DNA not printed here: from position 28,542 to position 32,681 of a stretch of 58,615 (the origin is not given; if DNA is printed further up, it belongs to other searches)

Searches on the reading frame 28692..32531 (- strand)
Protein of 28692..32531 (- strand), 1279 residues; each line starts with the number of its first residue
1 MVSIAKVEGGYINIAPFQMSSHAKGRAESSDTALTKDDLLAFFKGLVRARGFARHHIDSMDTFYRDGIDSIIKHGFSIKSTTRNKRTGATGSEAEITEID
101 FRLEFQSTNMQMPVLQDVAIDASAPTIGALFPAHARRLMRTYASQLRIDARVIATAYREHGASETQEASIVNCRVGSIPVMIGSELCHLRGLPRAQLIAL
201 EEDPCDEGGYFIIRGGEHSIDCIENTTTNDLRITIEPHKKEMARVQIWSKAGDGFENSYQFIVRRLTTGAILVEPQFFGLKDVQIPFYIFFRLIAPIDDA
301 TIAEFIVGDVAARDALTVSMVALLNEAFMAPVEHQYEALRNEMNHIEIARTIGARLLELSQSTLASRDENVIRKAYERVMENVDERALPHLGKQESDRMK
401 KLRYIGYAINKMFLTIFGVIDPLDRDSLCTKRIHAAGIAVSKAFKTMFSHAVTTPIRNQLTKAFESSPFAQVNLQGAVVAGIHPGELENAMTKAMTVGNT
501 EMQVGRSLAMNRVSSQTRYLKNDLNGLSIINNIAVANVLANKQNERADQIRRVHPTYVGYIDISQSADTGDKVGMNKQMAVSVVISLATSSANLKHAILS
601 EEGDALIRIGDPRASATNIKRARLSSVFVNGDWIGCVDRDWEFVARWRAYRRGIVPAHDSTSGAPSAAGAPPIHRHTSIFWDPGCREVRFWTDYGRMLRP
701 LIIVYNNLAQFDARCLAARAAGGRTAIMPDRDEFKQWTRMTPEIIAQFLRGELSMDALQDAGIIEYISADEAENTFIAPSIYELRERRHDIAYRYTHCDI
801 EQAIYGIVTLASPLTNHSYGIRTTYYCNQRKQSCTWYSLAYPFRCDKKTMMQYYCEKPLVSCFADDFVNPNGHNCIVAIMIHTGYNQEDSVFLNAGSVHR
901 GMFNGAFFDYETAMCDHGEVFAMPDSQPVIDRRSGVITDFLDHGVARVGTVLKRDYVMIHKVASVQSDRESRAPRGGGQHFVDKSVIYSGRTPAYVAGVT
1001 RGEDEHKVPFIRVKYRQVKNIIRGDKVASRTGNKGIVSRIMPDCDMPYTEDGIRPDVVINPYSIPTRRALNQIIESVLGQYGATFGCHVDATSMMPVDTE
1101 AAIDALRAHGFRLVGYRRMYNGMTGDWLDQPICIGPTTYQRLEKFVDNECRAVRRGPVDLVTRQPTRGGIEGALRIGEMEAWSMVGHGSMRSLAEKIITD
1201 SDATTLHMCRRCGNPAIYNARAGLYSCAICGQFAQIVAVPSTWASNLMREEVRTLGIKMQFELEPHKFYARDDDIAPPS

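Call 6: search_protein_families(library=pfam, proteins=[window:28692-32531:-], max_evalue=0.01)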
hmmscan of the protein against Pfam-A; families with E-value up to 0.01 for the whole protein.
window:28692-32531:- (1279 aa): 7 families
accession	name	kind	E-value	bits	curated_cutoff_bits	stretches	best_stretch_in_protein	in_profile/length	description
PF00562.33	RNA_pol_Rpb2_6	-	8.5e-85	285.5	23.4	1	811-1168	4-370/373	RNA polymerase Rpb2, domain 6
PF04563.20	RNA_pol_Rpb2_1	-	1.9e-24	86.8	28.2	1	53-478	3-196/203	RNA polymerase beta subunit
PF04560.25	RNA_pol_Rpb2_7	-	2.3e-17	63.6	32.1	1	1172-1263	1-86/87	RNA polymerase Rpb2, domain 7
PF04566.18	RNA_pol_Rpb2_4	-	3e-13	50.1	28.7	1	627-704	1-61/62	RNA polymerase Rpb2, domain 4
PF04561.19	RNA_pol_Rpb2_2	-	5.3e-08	33.2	21.7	1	284-433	51-189/190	RNA polymerase Rpb2, domain 2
PF04567.22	RNA_pol_Rpb2_5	-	1.1e-05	26.6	21.1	1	757-801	3-65/66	RNA polymerase Rpb2, domain 5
PF04565.21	RNA_pol_Rpb2_3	-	9.9e-05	22.9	21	1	527-583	9-66/68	RNA polymerase Rpb2, domain 3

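Call 27: find_homologous_proteins(query=window:28692-32531:-, max_evalue=1e-30)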
Query window:28692-32531:- (1279 aa): 22 proteins with E <= 1e-30 among 8000 candidates.
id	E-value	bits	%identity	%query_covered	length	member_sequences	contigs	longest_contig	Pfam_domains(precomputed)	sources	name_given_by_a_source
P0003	0.0e+0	2209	74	97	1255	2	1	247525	PF04561.20,PF04560.26,PF04566.19,PF04567.23,PF04563.21,PF00562.34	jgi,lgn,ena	-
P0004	0.0e+0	2170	74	97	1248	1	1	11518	PF04561.20,PF04560.26,PF04566.19,PF04567.23,PF04563.21,PF00562.34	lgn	-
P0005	0.0e+0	2108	71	97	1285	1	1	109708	PF04561.20,PF04560.26,PF04566.19,PF04567.23,PF04563.21,PF00562.34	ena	-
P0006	0.0e+0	2104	72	97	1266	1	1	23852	PF04561.20,PF04560.26,PF04566.19,PF04567.23,PF04563.21,PF00562.34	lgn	-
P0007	0.0e+0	2009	70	97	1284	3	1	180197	PF04561.20,PF04560.26,PF04566.19,PF04563.21,PF00562.34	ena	-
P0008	0.0e+0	1939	68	93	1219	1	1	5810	PF04561.20,PF04560.26,PF04566.19,PF04567.23,PF04563.21,PF00562.34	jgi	jgi:DNA-directed RNA polymerase beta subunit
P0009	0.0e+0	1919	67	97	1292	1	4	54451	PF04561.20,PF04560.26,PF04566.19,PF04567.23,PF04563.21,PF00562.34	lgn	-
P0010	0.0e+0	1617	57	97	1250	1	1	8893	PF04561.20,PF04560.26,PF04566.19,PF04563.21,PF00562.34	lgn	-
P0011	0.0e+0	1575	57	97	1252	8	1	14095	PF04561.20,PF04560.26,PF04566.19,PF04563.21,PF00562.34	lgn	-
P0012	0.0e+0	1448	60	85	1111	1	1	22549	PF04561.20,PF04560.26,PF04566.19,PF04567.23,PF04563.21,PF00562.34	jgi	jgi:DNA-directed RNA polymerase II subunit RPB2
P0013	0.0e+0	1344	50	97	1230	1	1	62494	PF04561.20,PF04560.26,PF04566.19,PF04563.21,PF00562.34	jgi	-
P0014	9.6e-292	989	40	97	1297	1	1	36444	PF04565.22,PF04561.20,PF04560.26,PF04566.19,PF04563.21,PF00562.34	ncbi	-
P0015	7.2e-282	956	40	98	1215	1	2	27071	PF04565.22,PF04561.20,PF04560.26,PF04566.19,PF04563.21,PF00562.34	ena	-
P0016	6.4e-281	953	37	78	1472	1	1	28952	PF04565.22,PF04561.20,PF04560.26,PF04566.19,PF04563.21,PF00562.34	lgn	-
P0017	1.2e-210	720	33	78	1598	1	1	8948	PF04565.22,PF04561.20,PF04560.26,PF04566.19,PF04563.21,PF00562.34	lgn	-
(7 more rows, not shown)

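Call 29: find_encoding_contigs(protein=P0003, flank=10000, max_places=2)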
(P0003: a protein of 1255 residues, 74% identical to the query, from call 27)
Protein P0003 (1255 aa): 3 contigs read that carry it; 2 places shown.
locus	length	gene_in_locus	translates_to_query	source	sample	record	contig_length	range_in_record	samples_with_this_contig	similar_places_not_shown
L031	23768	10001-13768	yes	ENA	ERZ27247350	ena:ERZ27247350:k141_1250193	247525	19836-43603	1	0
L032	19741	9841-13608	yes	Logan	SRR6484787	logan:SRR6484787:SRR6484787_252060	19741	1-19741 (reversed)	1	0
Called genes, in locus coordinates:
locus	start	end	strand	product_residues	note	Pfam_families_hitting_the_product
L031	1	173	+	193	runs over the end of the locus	-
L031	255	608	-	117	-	-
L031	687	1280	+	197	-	PF00265:TK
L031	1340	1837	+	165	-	PF01466:Skp1 (faint)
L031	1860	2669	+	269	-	-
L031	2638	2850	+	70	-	-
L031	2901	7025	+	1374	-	PF02463:SMC_N, PF13476:AAA_23 (weak)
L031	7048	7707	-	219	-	-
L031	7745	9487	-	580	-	PF26128:Gad2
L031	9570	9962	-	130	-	-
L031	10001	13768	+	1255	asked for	PF04563:RNA_pol_Rpb2_1, PF04561:RNA_pol_Rpb2_2 (faint), PF04566:RNA_pol_Rpb2_4, PF04567:RNA_pol_Rpb2_5 (weak), PF00562:RNA_pol_Rpb2_6, PF04560:RNA_pol_Rpb2_7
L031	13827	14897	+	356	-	-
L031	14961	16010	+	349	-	-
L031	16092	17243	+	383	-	-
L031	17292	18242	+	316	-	PF14811:TPD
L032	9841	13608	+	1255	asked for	PF04563:RNA_pol_Rpb2_1, PF04561:RNA_pol_Rpb2_2 (faint), PF04566:RNA_pol_Rpb2_4, PF04567:RNA_pol_Rpb2_5 (weak), PF00562:RNA_pol_Rpb2_6, PF04560:RNA_pol_Rpb2_7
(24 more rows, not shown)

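Call 30: find_encoding_contigs(protein=P0005, flank=10000, max_places=2)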
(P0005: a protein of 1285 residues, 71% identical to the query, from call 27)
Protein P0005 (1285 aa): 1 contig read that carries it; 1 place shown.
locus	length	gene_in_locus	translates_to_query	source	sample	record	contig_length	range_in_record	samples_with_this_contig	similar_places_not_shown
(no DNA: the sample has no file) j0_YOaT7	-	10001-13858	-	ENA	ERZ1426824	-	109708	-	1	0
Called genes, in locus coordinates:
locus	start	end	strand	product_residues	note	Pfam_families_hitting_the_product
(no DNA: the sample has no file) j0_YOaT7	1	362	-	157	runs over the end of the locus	-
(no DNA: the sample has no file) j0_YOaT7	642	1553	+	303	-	-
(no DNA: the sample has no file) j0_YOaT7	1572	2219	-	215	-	-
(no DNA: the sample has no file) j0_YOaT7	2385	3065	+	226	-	-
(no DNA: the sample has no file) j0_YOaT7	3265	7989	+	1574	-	PF00149:Metallophos (weak), PF02463:SMC_N (weak), PF13476:AAA_23 (weak)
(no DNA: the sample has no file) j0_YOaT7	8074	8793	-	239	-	PF18021:Agglutinin_C (faint)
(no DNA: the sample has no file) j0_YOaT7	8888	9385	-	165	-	-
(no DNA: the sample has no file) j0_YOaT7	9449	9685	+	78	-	-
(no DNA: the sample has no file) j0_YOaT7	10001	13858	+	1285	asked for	PF04563:RNA_pol_Rpb2_1, PF04561:RNA_pol_Rpb2_2 (weak), PF04566:RNA_pol_Rpb2_4, PF04567:RNA_pol_Rpb2_5 (weak), PF00562:RNA_pol_Rpb2_6, PF04560:RNA_pol_Rpb2_7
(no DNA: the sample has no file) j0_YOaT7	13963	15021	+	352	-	-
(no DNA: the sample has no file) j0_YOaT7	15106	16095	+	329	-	PF14811:TPD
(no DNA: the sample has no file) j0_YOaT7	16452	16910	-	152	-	-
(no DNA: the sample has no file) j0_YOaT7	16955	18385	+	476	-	-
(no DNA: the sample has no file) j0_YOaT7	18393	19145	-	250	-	-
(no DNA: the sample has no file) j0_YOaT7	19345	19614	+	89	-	-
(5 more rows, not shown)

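Call 31: find_encoding_contigs(protein=P0007, flank=10000, max_places=2)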
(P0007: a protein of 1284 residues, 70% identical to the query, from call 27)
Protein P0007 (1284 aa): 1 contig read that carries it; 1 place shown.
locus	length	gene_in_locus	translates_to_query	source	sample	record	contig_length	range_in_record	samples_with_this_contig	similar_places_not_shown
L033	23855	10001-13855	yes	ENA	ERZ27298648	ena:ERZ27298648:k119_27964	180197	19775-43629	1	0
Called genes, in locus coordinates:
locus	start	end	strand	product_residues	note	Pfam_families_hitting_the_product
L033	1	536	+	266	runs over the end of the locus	PF01466:Skp1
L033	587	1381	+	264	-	-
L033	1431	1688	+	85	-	-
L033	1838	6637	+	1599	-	PF00149:Metallophos (weak)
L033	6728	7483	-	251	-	PF18021:Agglutinin_C (faint)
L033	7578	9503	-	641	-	PF26128:Gad2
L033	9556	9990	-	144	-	-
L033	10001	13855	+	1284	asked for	PF04563:RNA_pol_Rpb2_1, PF04561:RNA_pol_Rpb2_2, PF04566:RNA_pol_Rpb2_4, PF00562:RNA_pol_Rpb2_6, PF04560:RNA_pol_Rpb2_7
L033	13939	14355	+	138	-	-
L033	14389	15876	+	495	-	PF24521:Ank_KRIT1 (faint), PF13606:Ank_3 (faint), PF13637:Ank_4 (faint), PF13857:Ank_5 (faint), PF00023:Ank (faint), PF12796:Ank_2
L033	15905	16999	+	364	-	PF14811:TPD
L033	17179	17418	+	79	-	-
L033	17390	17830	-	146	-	-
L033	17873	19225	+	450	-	-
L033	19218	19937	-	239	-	-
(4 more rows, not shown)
